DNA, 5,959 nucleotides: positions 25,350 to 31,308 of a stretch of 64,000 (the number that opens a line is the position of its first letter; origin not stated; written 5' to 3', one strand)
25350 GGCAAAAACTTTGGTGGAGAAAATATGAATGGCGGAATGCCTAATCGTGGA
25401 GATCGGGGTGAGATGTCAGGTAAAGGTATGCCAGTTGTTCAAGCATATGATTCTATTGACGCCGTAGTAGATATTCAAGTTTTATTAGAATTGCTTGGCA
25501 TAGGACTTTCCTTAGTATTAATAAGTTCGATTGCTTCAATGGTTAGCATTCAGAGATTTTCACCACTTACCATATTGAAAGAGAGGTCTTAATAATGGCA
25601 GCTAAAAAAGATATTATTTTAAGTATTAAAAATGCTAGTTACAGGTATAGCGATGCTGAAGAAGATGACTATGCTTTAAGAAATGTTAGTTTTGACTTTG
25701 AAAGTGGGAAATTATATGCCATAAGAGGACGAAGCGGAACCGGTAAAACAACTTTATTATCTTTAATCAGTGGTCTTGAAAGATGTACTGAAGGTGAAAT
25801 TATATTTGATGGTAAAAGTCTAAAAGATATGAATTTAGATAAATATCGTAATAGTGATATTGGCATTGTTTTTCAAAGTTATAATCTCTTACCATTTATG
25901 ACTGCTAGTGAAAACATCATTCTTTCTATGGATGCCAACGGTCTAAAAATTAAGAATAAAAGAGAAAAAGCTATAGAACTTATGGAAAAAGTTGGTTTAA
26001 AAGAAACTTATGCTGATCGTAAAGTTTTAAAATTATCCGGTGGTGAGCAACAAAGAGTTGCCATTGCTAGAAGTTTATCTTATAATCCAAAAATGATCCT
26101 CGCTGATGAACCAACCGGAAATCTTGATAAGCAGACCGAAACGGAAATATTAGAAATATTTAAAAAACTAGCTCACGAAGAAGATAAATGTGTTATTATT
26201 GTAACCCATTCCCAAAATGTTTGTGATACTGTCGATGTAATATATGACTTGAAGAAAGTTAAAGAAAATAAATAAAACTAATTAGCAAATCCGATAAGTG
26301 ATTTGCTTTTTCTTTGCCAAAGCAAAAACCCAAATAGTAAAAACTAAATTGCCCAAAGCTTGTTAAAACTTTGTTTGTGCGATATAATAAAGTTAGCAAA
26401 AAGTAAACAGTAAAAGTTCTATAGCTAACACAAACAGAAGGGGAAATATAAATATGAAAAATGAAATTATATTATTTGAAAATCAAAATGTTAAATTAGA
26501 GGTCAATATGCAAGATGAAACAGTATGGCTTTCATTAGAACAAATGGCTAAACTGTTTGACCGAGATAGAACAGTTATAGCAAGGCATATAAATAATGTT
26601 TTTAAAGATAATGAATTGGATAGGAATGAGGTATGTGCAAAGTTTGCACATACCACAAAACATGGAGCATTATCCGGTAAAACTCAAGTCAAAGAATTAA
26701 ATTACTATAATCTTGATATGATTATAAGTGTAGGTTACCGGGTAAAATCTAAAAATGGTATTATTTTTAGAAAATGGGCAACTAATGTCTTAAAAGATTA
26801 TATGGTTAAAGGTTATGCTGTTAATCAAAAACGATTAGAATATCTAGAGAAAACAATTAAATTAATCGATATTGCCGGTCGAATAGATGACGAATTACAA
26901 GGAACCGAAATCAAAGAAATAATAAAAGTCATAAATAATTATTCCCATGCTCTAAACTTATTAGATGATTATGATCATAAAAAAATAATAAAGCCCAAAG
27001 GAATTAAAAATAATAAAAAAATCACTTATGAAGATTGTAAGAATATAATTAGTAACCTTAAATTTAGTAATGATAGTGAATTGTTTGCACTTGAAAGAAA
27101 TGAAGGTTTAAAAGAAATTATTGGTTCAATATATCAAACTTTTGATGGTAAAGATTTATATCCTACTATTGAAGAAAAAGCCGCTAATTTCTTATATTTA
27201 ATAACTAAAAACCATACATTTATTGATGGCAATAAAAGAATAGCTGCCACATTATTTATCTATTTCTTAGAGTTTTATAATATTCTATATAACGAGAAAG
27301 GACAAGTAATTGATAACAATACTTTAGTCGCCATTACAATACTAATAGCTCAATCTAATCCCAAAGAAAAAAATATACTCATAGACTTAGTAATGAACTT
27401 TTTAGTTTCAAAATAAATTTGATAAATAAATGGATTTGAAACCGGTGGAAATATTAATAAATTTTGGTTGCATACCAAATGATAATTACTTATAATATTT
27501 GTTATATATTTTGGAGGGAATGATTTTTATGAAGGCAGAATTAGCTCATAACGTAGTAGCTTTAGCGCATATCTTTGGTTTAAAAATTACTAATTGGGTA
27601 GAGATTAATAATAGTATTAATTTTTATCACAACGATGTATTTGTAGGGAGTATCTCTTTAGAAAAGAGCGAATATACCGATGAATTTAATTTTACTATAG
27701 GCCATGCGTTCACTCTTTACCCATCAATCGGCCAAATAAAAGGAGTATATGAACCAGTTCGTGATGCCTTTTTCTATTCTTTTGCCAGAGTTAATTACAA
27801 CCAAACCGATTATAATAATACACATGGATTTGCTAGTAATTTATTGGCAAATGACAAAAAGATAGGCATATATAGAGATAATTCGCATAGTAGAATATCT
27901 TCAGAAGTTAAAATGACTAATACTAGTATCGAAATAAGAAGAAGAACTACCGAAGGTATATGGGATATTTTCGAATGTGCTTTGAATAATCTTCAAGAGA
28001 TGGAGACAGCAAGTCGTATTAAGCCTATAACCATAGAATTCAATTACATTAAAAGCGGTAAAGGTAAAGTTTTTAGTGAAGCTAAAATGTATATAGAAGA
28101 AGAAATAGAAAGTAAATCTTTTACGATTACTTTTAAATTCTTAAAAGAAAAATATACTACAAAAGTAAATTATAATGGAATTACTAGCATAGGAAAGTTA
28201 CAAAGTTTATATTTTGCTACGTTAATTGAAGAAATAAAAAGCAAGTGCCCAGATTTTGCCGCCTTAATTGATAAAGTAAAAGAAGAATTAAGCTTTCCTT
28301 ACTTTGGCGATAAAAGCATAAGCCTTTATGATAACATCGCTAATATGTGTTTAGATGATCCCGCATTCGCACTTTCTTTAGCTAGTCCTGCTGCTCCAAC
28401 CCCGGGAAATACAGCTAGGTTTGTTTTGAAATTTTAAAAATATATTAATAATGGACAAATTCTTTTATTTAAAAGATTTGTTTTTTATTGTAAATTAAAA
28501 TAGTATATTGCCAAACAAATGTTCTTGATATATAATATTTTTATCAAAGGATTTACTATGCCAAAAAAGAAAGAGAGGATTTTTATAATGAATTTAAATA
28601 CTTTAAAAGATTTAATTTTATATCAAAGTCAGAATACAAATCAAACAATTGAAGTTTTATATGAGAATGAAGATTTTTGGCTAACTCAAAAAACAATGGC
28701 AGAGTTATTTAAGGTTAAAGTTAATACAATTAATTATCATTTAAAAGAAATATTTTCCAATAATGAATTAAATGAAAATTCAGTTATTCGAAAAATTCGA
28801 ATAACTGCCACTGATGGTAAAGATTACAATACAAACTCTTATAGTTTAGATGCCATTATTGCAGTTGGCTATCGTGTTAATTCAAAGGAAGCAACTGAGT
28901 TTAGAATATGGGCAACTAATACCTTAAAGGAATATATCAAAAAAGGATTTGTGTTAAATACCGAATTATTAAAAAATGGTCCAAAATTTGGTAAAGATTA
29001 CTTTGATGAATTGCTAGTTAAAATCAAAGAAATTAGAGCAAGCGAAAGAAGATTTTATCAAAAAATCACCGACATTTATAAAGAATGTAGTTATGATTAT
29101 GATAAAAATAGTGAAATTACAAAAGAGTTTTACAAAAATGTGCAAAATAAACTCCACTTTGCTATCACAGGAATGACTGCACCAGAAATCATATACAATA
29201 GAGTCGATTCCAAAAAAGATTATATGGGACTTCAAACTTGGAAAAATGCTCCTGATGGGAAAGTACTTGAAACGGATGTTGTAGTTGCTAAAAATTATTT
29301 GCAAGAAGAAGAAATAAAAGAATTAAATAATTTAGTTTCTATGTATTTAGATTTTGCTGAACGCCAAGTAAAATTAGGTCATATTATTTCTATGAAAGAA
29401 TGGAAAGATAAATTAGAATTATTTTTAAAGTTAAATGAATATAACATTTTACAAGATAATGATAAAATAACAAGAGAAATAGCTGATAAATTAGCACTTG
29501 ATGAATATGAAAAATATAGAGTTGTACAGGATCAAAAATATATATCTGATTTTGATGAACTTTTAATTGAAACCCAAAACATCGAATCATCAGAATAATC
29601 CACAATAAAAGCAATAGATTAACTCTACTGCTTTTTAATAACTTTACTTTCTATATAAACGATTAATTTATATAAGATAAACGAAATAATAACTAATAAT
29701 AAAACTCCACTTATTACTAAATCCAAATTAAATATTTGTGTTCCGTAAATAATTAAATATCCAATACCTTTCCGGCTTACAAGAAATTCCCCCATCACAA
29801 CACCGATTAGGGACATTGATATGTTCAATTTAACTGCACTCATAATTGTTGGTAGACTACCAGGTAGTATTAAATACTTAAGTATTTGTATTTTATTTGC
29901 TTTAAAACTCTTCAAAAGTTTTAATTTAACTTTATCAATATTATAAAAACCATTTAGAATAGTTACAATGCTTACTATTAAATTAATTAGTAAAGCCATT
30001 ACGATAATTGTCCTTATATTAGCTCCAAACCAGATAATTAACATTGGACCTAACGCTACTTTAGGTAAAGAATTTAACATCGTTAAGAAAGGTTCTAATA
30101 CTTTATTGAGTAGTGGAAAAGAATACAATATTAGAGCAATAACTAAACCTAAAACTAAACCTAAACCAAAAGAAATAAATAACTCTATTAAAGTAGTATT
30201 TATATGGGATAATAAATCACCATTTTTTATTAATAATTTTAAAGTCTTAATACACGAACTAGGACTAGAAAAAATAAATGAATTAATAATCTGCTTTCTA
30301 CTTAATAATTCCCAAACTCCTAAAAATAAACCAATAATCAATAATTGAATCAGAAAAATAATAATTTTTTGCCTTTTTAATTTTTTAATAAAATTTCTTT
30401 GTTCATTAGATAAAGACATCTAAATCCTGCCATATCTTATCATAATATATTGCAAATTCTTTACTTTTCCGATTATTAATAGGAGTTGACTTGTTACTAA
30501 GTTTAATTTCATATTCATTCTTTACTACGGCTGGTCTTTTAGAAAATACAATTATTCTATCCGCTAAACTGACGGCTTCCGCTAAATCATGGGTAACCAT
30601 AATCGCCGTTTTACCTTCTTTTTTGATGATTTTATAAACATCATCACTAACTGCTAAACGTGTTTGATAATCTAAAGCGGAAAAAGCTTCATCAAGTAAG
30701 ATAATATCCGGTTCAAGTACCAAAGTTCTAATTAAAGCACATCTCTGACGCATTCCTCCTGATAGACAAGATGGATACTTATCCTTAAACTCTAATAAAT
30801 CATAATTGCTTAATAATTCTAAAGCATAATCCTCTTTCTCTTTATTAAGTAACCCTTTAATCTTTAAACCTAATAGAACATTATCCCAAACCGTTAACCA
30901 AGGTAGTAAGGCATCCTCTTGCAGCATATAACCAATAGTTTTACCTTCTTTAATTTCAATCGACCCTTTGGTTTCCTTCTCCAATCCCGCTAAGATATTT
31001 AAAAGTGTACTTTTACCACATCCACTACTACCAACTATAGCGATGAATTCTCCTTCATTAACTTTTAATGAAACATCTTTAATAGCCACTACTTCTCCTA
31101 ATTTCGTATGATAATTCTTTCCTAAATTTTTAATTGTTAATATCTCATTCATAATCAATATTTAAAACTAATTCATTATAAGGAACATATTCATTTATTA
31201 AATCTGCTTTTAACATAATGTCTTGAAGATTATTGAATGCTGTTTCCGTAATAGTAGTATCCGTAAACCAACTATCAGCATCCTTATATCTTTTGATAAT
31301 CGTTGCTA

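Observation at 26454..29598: RhuM-Doc/Fic fusion, unknown 302-aa protein and full-length RhuM: candidate toxin or abortive-infection-type mini-island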

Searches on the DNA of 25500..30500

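Call 85: search_rna_families(source=window, start=25500, end=30500, threshold=evalue, max_evalue=1)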
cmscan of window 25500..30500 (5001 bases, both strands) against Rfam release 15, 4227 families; matches with E-value up to 1: 0.
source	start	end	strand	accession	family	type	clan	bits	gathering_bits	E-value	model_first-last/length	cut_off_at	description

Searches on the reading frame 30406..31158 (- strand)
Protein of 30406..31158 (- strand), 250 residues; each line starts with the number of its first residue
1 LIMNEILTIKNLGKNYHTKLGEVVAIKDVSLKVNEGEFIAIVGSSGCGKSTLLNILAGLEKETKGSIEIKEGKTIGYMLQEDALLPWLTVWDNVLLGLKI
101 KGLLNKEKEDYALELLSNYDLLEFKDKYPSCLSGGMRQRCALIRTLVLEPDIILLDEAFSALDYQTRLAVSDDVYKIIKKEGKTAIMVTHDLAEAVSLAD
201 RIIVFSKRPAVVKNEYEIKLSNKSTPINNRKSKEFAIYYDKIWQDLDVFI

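Call 72: search_protein_families(library=pfam, proteins=[window:30406-31158:-], max_evalue=0.00001)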
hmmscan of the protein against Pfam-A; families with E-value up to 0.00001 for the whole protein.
window:30406-31158:- (250 aa): 1 family
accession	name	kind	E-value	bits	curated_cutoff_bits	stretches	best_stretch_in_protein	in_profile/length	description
PF00005.33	ABC_tran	-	1.5e-32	113.5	25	1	27-159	2-136/137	ABC transporter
